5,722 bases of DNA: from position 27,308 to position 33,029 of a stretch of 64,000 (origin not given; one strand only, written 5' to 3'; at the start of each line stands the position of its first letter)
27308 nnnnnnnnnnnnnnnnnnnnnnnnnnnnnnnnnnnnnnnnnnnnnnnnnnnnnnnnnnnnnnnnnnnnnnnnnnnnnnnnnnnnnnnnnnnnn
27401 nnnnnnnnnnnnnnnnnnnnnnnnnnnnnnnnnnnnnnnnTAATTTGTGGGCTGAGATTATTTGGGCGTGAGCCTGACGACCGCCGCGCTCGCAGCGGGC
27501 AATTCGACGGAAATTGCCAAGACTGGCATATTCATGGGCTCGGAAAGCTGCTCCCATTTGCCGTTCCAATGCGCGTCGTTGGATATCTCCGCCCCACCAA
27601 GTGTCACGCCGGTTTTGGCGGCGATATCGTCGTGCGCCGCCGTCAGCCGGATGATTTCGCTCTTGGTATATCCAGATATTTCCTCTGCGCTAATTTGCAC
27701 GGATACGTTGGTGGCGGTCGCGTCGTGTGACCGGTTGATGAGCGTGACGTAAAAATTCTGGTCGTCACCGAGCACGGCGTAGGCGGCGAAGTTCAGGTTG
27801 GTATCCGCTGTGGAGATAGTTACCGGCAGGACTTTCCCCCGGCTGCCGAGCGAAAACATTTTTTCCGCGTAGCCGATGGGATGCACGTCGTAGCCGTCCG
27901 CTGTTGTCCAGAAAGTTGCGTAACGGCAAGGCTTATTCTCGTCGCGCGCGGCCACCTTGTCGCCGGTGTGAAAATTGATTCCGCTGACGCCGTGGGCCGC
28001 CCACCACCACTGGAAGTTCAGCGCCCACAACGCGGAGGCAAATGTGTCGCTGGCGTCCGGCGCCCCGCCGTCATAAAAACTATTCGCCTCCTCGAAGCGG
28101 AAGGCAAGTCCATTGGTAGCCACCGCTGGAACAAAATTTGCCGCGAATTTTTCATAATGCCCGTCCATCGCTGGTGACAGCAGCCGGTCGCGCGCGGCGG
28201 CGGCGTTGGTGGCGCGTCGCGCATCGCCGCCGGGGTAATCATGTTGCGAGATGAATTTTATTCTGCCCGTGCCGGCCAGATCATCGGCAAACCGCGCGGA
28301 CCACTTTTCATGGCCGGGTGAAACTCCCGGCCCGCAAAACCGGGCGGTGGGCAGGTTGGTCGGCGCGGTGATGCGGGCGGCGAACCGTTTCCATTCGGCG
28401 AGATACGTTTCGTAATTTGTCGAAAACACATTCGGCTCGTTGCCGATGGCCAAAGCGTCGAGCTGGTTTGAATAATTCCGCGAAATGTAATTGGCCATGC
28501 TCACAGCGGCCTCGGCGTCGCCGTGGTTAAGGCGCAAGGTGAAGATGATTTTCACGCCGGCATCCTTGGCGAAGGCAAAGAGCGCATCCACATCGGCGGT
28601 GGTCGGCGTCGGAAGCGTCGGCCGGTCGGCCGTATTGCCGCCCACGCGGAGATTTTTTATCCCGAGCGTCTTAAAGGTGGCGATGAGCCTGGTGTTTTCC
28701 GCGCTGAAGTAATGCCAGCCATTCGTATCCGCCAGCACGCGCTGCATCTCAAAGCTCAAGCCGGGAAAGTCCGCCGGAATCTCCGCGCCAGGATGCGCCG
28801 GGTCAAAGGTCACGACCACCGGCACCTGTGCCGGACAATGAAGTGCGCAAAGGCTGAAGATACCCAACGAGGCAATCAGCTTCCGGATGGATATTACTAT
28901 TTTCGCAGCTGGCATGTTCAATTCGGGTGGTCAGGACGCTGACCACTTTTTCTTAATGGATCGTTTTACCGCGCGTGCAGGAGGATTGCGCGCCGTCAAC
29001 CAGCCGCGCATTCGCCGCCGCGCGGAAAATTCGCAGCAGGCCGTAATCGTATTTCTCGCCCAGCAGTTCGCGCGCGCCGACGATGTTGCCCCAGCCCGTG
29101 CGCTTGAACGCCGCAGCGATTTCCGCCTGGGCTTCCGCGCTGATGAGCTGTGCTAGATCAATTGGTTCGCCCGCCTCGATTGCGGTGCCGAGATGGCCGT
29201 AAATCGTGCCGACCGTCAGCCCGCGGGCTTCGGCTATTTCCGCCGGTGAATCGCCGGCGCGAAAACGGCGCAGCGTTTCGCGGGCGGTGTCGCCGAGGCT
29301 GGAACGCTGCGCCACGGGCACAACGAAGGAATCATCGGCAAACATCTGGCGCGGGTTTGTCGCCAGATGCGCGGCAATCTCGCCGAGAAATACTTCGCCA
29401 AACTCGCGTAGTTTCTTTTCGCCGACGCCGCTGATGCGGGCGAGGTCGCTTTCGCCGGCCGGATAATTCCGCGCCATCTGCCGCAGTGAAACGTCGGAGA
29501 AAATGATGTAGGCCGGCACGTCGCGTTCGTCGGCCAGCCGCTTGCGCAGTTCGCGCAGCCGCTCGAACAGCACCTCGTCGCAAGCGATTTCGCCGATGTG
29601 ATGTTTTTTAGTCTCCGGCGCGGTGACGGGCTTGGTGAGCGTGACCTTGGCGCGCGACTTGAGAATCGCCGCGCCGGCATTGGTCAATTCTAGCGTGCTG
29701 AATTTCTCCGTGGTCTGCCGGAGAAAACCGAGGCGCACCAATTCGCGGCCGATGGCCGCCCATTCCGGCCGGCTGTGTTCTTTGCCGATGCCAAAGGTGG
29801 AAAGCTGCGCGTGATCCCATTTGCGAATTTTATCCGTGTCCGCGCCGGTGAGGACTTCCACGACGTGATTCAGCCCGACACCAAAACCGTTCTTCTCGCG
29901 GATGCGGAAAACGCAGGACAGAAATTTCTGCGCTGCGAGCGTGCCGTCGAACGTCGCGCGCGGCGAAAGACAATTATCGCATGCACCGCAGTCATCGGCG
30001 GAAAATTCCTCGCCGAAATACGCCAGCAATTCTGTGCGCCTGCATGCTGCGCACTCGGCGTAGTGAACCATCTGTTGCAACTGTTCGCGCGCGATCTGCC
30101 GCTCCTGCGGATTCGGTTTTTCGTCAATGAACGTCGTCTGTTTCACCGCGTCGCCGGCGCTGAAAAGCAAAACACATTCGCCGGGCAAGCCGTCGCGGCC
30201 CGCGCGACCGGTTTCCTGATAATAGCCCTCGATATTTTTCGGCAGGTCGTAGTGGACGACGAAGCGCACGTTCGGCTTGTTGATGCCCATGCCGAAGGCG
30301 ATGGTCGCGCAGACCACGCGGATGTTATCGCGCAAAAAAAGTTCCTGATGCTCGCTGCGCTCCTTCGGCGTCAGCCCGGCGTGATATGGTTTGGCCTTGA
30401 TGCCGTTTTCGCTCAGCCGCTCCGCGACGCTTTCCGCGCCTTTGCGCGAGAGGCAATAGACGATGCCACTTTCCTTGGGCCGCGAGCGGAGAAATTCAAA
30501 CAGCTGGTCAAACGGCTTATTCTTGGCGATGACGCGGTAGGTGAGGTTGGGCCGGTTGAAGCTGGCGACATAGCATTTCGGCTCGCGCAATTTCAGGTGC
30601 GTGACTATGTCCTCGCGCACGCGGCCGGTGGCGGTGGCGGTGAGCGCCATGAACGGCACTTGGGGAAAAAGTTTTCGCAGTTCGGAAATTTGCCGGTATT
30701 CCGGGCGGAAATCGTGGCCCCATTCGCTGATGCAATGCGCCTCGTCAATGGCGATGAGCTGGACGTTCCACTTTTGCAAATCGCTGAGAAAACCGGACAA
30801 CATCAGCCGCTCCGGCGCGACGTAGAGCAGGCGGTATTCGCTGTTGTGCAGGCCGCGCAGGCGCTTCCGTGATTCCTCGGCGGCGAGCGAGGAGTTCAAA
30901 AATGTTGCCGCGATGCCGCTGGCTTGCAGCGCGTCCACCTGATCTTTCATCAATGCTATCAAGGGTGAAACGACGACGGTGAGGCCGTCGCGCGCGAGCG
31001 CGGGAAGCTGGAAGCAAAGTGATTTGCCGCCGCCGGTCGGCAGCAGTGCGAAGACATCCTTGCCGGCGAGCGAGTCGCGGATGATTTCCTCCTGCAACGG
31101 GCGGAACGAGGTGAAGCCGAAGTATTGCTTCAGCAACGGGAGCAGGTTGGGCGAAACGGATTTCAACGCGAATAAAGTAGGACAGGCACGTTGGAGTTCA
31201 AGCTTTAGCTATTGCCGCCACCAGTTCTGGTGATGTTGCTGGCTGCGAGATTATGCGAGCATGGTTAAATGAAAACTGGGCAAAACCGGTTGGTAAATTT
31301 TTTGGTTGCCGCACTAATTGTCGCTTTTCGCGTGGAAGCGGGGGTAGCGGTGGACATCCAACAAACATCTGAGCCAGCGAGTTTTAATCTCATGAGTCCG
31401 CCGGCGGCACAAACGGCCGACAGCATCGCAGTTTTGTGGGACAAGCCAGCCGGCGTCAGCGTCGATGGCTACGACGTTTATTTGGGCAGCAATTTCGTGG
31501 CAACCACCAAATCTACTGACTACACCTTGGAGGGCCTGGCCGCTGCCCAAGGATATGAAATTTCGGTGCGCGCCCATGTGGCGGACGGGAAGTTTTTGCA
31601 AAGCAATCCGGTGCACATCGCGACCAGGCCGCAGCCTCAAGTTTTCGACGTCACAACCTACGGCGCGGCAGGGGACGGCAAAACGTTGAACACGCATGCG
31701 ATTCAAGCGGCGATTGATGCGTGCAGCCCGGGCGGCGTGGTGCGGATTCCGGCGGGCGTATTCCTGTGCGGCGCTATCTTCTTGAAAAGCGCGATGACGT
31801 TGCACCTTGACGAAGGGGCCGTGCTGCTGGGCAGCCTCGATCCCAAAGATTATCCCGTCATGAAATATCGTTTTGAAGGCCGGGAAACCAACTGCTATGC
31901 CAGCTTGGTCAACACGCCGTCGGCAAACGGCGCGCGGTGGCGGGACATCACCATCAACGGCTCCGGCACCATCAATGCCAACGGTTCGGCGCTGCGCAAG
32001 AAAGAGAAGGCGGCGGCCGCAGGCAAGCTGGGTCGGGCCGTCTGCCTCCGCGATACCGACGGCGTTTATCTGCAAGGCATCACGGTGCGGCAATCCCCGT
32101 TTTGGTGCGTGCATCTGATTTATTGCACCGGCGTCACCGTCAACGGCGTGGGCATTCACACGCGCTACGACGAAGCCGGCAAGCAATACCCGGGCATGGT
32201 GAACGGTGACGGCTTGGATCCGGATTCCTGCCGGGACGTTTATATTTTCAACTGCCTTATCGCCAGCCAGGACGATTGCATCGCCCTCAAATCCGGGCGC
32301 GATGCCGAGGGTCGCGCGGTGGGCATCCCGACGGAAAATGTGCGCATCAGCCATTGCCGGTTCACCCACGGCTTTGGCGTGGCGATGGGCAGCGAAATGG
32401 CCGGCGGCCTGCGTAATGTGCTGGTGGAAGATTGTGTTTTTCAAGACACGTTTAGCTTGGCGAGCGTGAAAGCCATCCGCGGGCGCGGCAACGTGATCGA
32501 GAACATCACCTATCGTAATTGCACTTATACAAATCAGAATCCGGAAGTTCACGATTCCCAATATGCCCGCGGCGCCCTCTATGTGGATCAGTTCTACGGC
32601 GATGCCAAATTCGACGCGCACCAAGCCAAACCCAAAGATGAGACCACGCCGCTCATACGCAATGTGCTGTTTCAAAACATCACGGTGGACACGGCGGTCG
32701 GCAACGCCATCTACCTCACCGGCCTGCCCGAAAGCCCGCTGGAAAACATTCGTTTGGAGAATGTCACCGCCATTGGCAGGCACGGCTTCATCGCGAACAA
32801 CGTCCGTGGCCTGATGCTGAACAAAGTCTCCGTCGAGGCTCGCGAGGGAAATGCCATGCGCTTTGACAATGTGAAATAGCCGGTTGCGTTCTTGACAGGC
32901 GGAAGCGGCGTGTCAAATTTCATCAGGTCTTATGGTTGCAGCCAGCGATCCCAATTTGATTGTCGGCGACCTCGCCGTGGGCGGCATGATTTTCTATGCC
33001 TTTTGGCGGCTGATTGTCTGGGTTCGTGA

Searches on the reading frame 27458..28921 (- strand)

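Call 59: search_protein_families(library=pfam, proteins=[window:27458-28921:-], max_evalue=0.0001)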
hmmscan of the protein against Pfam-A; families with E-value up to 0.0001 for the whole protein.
window:27458-28921:- (487 aa): 1 family
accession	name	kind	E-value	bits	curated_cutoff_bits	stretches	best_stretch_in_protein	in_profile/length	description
PF16862.10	Glyco_hydro_79C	-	5.9e-05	24.3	27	0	380-481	1-103/103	Glycosyl hydrolase family 79 C-terminal beta domain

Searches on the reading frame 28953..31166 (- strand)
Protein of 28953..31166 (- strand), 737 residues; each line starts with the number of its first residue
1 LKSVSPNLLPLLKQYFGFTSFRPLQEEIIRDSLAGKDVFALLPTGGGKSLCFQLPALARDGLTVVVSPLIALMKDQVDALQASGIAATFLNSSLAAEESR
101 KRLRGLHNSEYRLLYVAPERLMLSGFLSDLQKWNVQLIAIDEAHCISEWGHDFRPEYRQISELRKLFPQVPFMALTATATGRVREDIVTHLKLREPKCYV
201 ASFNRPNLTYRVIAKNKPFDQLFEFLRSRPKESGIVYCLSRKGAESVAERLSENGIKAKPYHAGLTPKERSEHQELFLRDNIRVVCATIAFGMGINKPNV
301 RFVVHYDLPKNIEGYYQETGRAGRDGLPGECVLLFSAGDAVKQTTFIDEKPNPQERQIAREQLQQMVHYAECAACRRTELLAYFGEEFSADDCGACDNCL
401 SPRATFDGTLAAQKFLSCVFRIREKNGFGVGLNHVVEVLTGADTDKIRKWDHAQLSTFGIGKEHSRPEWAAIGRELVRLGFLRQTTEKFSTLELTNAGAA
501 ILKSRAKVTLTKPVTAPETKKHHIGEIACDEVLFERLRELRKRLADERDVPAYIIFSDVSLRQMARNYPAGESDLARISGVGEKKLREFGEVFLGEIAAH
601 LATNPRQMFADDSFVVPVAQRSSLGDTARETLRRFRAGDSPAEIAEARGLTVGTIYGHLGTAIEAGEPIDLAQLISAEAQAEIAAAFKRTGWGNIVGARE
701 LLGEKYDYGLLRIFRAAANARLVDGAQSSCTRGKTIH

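Call 63: search_protein_families(library=pfam, proteins=[window:28953-31166:-], max_evalue=0.0001)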
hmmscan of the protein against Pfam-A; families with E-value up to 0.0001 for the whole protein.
window:28953-31166:- (737 aa): 6 families
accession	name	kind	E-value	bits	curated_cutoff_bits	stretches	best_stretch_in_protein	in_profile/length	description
PF09382.16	RQC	-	5.7e-32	110.4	23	1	403-516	2-111/114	RQC domain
PF00270.35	DEAD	-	3.8e-27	95.5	26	1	22-185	1-165/167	DEAD/DEAH box helicase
PF00271.37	Helicase_C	-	4.6e-22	78.8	23.5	1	219-326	3-110/110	Helicase conserved C-terminal domain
PF00570.28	HRDC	-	1.5e-21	76.6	23.8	1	531-597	2-68/68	HRDC domain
PF14493.12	HTH_40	-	5.7e-21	75.1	27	1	627-715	1-89/89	Helix-turn-helix domain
PF16124.10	RecQ_Zn_bind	-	1.1e-18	68.1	25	1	338-400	2-66/66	RecQ zinc-binding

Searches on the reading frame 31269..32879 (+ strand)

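Call 15: search_protein_families(library=pfam, proteins=[window:31269-32879:+], max_evalue=0.01)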
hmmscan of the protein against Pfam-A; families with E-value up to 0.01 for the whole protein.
window:31269-32879:+ (536 aa): 3 families
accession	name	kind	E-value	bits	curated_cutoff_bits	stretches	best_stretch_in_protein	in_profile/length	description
PF00295.23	Glyco_hydro_28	-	5.2e-30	105.1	22.9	1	225-503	59-308/324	Glycosyl hydrolases family 28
PF12708.12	Pect-lyase_RHGA_epim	-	6e-08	33.2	27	1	126-188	2-60/213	Rhamnogalacturonase A/epimerase, pectate lyase-like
PF00041.27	fn3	-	9.2e-08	32.6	25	1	48-116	11-82/84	Fibronectin type III domain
